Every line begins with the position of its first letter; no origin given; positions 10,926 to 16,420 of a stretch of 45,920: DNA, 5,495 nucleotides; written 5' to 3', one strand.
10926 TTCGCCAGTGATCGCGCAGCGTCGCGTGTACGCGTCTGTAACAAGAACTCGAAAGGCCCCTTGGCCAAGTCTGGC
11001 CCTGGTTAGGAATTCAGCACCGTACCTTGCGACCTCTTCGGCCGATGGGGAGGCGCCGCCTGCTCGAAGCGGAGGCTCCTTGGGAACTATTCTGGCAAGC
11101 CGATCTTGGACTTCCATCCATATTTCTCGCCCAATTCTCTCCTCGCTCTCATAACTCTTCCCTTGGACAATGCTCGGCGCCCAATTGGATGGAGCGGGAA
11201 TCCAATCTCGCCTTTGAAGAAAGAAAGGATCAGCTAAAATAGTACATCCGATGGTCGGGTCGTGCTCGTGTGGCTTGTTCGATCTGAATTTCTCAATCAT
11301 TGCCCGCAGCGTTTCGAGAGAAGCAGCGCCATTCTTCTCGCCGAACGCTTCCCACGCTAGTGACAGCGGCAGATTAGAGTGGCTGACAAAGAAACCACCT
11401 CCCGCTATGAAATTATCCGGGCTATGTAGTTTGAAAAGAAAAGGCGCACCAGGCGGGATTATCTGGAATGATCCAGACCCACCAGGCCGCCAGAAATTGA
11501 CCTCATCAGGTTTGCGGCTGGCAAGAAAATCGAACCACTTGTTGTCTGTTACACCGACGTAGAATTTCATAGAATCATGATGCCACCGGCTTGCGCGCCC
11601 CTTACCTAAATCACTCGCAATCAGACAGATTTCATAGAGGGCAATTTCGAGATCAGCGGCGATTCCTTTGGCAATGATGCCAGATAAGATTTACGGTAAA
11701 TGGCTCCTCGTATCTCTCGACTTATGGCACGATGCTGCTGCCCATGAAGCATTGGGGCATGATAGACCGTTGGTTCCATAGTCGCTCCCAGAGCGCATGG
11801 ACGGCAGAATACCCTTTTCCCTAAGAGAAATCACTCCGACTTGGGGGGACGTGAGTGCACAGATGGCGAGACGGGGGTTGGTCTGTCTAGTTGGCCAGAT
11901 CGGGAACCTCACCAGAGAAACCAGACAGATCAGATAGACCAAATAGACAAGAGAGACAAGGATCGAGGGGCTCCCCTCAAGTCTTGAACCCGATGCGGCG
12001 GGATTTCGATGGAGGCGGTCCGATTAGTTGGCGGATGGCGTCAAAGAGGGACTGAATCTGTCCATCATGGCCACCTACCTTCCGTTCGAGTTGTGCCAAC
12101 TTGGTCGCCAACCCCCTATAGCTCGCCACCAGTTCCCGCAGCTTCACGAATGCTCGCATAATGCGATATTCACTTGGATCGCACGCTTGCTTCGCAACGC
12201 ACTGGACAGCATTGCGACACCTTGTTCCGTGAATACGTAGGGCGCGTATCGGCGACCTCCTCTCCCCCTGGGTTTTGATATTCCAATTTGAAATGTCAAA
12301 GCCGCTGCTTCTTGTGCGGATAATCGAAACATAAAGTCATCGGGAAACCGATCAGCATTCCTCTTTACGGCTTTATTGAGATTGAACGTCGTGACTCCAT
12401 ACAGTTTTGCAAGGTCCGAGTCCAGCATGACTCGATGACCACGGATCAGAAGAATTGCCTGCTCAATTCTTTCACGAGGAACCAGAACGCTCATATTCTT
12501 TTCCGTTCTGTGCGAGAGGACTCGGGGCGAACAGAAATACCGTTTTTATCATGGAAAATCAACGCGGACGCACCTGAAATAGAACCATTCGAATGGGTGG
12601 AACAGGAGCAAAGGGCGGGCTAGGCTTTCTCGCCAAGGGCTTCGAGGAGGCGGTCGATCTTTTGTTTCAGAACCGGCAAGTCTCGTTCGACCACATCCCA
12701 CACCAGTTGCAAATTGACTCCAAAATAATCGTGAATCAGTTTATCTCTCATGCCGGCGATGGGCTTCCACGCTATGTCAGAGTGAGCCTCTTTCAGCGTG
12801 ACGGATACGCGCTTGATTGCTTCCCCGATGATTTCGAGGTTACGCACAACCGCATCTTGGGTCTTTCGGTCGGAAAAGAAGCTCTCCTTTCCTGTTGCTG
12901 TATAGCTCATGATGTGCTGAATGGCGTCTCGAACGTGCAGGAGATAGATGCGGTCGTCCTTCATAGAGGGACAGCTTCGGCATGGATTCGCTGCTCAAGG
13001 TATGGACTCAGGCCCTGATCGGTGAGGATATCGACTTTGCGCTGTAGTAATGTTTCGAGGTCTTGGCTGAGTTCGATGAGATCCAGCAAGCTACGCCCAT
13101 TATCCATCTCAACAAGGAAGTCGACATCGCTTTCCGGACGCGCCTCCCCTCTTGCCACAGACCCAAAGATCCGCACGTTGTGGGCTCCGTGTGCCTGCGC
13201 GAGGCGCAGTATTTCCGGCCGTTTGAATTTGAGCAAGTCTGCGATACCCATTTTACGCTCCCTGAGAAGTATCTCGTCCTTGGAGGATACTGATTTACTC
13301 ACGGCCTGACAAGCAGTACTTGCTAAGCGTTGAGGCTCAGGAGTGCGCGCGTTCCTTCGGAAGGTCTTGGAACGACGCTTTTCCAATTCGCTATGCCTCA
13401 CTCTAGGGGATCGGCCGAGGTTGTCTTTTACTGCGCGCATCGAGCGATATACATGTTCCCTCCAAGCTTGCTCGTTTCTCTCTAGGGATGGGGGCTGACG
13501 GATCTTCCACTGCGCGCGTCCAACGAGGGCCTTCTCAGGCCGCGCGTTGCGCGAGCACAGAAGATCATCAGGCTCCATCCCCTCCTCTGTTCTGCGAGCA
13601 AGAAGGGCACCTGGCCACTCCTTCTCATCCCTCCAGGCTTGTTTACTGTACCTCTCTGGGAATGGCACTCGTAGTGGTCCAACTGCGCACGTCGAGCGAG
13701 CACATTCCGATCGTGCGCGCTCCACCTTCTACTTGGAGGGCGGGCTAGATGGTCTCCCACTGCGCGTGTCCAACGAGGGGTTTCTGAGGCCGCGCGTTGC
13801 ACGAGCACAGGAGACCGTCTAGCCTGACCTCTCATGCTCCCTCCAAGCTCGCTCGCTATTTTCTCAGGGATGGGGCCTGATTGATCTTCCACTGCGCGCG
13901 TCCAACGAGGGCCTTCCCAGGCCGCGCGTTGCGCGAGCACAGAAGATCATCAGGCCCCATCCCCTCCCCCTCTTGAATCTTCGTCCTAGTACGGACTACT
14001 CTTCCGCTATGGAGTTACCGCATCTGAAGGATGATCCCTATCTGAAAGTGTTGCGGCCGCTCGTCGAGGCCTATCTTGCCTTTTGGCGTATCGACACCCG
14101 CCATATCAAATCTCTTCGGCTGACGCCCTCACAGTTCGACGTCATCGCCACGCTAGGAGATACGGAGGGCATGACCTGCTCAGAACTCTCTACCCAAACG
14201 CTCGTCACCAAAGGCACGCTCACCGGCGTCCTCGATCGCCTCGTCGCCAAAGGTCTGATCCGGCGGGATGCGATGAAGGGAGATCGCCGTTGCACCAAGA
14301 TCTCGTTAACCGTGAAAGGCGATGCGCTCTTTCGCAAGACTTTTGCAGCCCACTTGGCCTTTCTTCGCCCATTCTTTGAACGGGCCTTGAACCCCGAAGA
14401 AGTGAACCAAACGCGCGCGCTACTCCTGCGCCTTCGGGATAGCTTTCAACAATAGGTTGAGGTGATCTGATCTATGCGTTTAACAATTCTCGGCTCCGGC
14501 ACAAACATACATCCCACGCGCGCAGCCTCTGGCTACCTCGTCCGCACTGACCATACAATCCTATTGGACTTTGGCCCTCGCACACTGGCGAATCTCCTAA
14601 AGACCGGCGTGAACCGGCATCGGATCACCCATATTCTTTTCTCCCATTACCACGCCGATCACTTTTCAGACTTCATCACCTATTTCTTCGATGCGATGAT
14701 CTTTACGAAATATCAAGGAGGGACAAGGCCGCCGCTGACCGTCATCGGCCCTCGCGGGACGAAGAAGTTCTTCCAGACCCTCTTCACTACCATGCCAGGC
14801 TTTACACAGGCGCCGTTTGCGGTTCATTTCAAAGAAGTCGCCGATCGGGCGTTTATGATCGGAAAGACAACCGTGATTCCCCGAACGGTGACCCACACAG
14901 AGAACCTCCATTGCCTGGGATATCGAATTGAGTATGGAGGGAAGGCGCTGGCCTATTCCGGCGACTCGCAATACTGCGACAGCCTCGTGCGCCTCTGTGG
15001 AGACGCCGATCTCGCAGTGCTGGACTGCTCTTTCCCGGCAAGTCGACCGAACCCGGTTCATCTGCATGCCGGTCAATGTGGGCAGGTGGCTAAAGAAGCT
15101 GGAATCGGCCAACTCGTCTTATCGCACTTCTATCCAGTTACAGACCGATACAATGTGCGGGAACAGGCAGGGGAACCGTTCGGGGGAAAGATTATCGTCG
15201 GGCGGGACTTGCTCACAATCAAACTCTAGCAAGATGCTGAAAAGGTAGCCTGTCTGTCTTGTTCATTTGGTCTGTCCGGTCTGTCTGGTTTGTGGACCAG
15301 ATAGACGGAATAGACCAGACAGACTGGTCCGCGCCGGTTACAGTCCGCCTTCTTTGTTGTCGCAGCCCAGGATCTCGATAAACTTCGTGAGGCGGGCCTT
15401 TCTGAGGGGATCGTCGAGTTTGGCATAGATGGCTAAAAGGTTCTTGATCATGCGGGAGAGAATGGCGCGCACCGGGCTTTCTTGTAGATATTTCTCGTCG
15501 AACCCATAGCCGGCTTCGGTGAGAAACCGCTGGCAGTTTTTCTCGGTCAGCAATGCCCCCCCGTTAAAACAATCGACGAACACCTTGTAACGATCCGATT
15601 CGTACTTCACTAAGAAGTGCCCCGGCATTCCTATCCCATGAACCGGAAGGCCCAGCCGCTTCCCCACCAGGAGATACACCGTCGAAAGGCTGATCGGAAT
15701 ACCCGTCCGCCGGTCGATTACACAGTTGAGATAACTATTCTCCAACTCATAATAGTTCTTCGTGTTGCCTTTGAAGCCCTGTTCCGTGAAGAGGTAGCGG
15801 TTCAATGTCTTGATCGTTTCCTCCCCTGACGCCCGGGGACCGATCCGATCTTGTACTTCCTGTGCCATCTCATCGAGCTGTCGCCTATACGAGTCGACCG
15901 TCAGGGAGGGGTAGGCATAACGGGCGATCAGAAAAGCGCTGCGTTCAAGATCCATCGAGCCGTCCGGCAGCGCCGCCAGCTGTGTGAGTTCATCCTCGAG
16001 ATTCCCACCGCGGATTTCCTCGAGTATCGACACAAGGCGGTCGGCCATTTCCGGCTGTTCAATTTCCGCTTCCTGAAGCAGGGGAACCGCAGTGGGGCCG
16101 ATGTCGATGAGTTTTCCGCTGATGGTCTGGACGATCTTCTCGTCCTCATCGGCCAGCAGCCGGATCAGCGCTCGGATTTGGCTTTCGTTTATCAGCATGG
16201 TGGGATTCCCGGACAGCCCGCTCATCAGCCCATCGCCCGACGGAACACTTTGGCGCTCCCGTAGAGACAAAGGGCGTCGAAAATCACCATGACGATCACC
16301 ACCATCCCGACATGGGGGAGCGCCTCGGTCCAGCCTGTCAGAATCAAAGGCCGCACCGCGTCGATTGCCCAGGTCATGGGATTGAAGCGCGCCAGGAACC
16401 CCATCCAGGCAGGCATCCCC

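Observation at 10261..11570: Coupled HNH endonuclease + MazG-like nucleotide pyrophosphohydrolase: candidate two-gene defence module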

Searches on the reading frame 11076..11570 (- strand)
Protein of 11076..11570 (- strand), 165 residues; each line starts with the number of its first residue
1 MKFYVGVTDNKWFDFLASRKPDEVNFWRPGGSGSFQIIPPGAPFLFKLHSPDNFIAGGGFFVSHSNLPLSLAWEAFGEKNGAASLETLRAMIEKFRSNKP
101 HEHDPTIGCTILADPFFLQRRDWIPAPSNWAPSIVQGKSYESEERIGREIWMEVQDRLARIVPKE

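Call 54: search_solved_structures(query=A4, max_evalue=10, show_alignments=3)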
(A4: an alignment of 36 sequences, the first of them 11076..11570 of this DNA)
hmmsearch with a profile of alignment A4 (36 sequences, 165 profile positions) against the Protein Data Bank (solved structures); distinct sequences matched with E-value up to 10: 2.
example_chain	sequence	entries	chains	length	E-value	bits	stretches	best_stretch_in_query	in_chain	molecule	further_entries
9jfs_A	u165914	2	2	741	0.34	13.7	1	106-154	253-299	Cas12p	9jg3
8og0_H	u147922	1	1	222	1.5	11.6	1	23-110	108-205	Fab fragment heavy chain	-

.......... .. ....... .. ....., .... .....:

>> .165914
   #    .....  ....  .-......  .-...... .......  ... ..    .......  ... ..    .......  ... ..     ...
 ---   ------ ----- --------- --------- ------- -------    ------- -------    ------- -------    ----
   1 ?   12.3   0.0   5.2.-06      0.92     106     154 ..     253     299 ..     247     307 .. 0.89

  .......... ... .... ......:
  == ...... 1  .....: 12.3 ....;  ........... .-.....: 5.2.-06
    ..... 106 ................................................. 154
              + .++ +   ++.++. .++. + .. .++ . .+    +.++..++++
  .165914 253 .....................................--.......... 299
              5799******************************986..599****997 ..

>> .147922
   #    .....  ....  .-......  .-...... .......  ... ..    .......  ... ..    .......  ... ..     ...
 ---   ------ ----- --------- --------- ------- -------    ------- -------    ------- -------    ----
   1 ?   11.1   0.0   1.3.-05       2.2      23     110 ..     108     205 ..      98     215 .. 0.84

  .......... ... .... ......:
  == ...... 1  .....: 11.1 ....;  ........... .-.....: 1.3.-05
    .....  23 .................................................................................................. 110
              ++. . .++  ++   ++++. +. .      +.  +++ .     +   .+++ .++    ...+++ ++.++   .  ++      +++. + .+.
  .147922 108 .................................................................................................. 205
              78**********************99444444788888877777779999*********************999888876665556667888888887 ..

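Call 55: search_protein_families(library=pfam, alignment_id=A4, max_evalue=10)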
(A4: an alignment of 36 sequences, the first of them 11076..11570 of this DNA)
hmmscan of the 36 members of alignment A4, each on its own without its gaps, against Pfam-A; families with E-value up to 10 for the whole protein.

A. member 1, window:11076-11570:- (165 aa): 0 families

B. families by the number of members that match (of 36 scanned): 7 families
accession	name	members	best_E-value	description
PF02311.25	AraC_binding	2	0.027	AraC-like ligand binding domain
PF10590.14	PNP_phzG_C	1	0.017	Pyridoxine 5'-phosphate oxidase C-terminal dimerisation region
PF25255.1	wH_RNase_II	1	0.077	Ribonuclease II, winged helix domain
PF22291.1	DUF6964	1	0.17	Family of unknown function (DUF6964)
PF12270.13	Cyt_c_ox_IV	1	0.19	Cytochrome c oxidase subunit IV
PF21504.2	FLIC_barrel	1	0.2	Flagellin, barrel domain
PF09198.16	T4-Gluco-transf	1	0.25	Bacteriophage T4 beta-glucosyltransferase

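Call 76: search_protein_representatives(protein=window:11076-11570:-)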
Query: 165 residues. Proteins with E-value up to 0.001 (for the whole library): 2573; up to 1e-10: 1403; up to 1e-30: 240. The best 150 are listed.
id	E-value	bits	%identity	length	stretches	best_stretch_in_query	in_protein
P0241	9.4e-63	227.4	58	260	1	1-163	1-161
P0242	5.4e-54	198.9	55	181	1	3-159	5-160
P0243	1.2e-51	191.3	52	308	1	2-164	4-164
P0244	1.4e-51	191.0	57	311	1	1-155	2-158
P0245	7.4e-51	188.7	52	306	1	2-159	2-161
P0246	7.4e-51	188.7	53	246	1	1-159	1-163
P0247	1.0e-50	188.2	51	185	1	1-160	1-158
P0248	1.7e-50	187.5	55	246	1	1-160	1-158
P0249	3.1e-50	186.7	51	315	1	1-160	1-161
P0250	4.9e-50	186.0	51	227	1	1-162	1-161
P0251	8.2e-50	185.3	54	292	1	1-160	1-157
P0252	4.2e-49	183.0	53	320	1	1-161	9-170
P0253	5.2e-49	182.7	55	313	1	1-160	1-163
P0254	7.0e-49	182.3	54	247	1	1-156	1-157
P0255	1.3e-48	181.3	54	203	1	1-144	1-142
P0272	2.4e-45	170.7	48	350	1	1-160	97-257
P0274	4.8e-45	169.8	51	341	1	2-163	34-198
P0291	9.6e-43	162.3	50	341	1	1-159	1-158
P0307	4.2e-41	156.9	46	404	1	2-159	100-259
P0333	8.9e-39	149.4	44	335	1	1-158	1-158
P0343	7.9e-38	146.3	42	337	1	2-159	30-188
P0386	1.1e-34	136.0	44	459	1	23-162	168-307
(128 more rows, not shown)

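Call 77: search_protein_families(library=pfam, proteins=[P0386, P0307, P0272, P0274, P0343, P0291, P0333], max_evalue=0.01)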
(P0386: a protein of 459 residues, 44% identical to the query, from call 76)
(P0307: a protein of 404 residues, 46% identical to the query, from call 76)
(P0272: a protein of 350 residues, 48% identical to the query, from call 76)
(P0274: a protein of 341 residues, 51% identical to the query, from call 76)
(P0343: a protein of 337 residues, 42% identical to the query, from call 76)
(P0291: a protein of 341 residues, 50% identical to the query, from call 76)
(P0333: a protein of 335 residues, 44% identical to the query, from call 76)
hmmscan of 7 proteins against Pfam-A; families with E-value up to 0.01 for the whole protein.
P0386 (459 aa): 1 family
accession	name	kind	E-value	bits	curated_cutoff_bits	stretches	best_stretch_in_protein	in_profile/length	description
PF04542.20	Sigma70_r2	-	0.0013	18.9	24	1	30-86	9-67/71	Sigma-70 region 2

P0307 (404 aa): 1 family
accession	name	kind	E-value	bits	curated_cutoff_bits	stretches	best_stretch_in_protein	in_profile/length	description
PF13391.12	HNH_2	-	5.5e-11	42.6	21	1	301-350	1-66/66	HNH endonuclease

P0272 (350 aa): 1 family
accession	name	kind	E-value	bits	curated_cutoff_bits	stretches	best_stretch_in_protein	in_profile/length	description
PF13391.12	HNH_2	-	3.7e-08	33.5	21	1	298-338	1-57/66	HNH endonuclease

P0274 (341 aa): 1 family
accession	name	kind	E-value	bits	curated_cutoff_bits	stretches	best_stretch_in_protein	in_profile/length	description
PF13391.12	HNH_2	-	3.5e-14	52.8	21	1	238-287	1-66/66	HNH endonuclease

P0343 (337 aa): 1 family
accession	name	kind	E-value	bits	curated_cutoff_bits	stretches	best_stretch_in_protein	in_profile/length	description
PF13391.12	HNH_2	-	2.5e-08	34.1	21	1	237-286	1-66/66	HNH endonuclease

P0291 (341 aa): 2 families
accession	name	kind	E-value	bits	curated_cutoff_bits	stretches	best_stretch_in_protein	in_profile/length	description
PF04471.18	Mrr_cat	-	2.1e-14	54.1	21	1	213-334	1-115/115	Restriction endonuclease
PF13156.12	Mrr_cat_2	-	0.0049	17.2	22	1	242-310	26-93/127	Restriction endonuclease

P0333 (335 aa): 2 families
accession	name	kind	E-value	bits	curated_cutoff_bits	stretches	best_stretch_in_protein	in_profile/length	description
PF04471.18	Mrr_cat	-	8.7e-27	94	21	1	218-314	3-97/115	Restriction endonuclease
PF22722.2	NA-iREase1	-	2.5e-09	37.5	27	1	224-311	1-85/106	NACHT-associated inactive Restriction Endonuclease 1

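Call 79: search_protein_families(library=ncbifam, proteins=[P0333], max_evalue=0.001)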
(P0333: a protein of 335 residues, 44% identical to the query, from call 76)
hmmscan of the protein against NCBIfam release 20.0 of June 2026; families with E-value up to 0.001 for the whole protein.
P0333 (335 aa): 0 families

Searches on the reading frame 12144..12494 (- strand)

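Call 47: search_protein_families(library=pfam, proteins=[window:12144-12494:-], max_evalue=0.001)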
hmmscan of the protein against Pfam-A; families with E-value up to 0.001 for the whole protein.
window:12144-12494:- (116 aa): 1 family
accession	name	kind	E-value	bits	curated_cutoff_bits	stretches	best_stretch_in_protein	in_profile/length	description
PF10543.14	ORF6N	-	6.4e-32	110.1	27.8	1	13-98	2-85/86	ORF6N domain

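Call 79: search_protein_families(library=ncbifam, proteins=[window:12144-12494:-], max_evalue=0.001)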
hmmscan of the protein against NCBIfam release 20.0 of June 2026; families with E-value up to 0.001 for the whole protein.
window:12144-12494:- (116 aa): 0 families

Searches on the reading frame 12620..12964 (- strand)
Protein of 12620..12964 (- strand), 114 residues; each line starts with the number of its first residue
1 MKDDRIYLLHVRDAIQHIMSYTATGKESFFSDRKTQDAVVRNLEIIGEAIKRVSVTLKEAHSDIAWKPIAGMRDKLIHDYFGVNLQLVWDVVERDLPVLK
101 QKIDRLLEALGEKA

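Call 47: search_protein_families(library=pfam, proteins=[window:12620-12964:-], max_evalue=0.001)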
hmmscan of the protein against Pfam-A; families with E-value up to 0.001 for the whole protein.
window:12620-12964:- (114 aa): 1 family
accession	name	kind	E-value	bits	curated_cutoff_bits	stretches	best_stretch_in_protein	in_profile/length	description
PF01934.22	HepT-like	-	3e-28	98.4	23.5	1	12-105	2-119/120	Ribonuclease HepT-like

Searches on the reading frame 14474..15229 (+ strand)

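Call 47: search_protein_families(library=pfam, proteins=[window:14474-15229:+], max_evalue=0.001)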
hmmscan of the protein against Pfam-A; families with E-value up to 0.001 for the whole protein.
window:14474-15229:+ (251 aa): 2 families
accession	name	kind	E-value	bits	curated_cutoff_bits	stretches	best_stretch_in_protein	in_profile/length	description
PF12706.13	Lactamase_B_2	-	8.5e-20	71.6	27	1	27-219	1-200/200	Beta-lactamase superfamily domain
PF00753.33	Lactamase_B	-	3.7e-08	34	22.7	1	19-165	7-150/196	Metallo-beta-lactamase superfamily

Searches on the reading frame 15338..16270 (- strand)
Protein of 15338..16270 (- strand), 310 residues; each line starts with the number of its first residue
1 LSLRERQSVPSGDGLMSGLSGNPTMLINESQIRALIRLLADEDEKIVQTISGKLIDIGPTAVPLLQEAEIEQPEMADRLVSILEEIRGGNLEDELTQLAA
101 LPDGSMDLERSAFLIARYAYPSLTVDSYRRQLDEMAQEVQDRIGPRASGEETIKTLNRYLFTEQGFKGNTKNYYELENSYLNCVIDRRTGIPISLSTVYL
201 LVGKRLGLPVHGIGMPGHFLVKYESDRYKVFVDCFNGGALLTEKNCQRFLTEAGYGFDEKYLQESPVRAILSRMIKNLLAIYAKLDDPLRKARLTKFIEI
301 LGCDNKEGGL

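Call 47: search_protein_families(library=pfam, proteins=[window:15338-16270:-], max_evalue=0.001)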
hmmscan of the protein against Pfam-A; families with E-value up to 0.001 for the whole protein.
window:15338-16270:- (310 aa): 1 family
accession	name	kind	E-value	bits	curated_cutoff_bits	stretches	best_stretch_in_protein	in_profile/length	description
PF13369.12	Transglut_core2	-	1.1e-50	171.6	23.5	1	127-275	2-154/155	Transglutaminase-like superfamily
